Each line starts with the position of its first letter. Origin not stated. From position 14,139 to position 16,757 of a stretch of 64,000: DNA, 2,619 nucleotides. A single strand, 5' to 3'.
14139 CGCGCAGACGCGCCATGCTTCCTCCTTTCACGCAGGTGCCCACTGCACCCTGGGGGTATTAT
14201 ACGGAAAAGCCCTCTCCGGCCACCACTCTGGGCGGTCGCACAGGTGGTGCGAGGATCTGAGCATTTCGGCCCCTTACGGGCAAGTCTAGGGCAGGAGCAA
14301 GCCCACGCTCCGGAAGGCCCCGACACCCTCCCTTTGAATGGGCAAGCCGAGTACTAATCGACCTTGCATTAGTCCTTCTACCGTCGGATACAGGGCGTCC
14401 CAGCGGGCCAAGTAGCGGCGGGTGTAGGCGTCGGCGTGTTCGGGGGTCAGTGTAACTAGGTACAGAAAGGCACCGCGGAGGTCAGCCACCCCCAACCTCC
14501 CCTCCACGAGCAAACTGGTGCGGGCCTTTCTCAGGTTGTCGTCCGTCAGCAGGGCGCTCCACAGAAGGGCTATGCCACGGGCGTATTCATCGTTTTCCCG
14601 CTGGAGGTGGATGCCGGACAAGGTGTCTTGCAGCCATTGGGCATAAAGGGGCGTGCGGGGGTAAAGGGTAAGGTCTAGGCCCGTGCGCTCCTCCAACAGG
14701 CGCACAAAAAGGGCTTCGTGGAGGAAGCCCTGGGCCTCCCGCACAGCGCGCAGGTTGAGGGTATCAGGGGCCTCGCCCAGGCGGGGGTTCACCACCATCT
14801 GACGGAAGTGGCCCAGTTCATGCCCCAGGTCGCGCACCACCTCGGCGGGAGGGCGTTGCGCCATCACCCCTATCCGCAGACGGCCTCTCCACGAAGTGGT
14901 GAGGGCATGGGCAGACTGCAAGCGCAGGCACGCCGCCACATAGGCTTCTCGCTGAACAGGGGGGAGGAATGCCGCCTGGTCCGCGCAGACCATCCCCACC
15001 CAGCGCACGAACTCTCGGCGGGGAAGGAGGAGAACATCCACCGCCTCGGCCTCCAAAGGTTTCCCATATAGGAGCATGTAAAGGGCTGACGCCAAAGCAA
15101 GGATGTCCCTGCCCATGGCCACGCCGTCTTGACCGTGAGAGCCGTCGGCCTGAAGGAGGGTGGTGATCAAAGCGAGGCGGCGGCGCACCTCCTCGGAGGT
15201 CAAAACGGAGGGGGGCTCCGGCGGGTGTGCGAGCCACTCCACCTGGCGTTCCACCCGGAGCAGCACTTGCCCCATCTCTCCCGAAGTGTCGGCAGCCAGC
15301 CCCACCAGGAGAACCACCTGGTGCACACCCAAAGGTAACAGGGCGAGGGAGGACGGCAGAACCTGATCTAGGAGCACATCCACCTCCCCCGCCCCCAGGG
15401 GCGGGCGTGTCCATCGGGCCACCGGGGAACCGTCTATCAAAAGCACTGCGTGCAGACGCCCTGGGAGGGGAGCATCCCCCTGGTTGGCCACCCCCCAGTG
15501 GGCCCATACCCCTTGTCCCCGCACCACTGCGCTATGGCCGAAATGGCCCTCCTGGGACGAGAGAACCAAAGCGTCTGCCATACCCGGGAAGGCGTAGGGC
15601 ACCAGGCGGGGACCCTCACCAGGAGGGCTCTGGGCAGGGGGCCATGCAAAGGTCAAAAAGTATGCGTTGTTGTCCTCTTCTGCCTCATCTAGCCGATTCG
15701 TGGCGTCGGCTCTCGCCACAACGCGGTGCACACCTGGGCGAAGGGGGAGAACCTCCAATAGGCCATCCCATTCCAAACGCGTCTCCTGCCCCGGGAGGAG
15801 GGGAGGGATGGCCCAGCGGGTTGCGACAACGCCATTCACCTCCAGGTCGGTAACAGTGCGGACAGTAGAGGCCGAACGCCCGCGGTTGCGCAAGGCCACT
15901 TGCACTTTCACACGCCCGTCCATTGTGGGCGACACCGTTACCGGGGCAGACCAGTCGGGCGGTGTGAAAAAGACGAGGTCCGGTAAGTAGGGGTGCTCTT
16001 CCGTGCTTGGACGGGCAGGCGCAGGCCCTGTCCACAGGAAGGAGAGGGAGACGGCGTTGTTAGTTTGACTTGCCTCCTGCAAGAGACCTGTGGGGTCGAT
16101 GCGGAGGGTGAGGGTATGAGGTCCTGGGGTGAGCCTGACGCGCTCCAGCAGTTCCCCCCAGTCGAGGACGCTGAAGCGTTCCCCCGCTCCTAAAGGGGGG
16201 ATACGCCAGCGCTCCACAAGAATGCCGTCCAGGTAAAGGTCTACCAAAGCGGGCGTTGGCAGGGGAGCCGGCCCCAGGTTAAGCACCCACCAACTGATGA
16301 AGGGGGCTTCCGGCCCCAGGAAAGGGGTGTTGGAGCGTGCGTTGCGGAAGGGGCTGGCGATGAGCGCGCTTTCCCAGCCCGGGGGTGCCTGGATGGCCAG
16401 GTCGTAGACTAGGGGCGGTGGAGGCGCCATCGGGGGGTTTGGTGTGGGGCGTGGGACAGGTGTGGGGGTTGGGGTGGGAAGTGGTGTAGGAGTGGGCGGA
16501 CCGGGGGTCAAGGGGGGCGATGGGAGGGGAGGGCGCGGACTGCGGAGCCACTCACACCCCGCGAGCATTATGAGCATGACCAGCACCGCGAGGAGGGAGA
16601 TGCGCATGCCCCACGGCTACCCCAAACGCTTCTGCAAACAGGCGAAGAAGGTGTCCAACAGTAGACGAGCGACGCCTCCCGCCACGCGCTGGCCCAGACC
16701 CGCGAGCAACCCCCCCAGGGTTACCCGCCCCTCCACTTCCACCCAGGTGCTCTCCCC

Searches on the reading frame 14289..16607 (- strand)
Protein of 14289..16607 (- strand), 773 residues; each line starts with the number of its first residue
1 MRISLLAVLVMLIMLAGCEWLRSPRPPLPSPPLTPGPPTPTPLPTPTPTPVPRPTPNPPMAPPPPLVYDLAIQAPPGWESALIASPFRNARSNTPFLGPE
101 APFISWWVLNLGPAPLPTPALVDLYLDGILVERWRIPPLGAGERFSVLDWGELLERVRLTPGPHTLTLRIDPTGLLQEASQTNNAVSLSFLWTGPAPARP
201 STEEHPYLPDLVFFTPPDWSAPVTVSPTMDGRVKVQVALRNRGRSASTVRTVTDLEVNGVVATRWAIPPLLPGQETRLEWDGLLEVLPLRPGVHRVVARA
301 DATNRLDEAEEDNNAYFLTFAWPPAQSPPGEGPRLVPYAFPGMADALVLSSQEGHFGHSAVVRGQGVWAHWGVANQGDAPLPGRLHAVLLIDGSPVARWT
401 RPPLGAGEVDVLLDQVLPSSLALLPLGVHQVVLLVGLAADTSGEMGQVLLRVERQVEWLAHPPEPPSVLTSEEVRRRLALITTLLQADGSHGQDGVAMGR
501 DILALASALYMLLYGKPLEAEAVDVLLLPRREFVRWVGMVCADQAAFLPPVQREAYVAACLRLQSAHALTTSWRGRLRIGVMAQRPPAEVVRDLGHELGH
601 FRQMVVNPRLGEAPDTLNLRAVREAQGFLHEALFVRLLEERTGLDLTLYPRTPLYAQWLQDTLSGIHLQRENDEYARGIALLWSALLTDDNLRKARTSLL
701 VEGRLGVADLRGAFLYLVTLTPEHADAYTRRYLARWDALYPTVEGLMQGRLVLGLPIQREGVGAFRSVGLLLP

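Call 70: search_protein_families(library=pfam, proteins=[window:14289-16607:-], max_evalue=0.00001)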
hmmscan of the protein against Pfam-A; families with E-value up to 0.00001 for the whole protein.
window:14289-16607:- (773 aa): 1 family
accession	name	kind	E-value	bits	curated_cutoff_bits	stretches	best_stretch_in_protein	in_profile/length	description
PF07705.17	CARDB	-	3.6e-17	62.9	22.7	1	230-316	18-99/101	CARDB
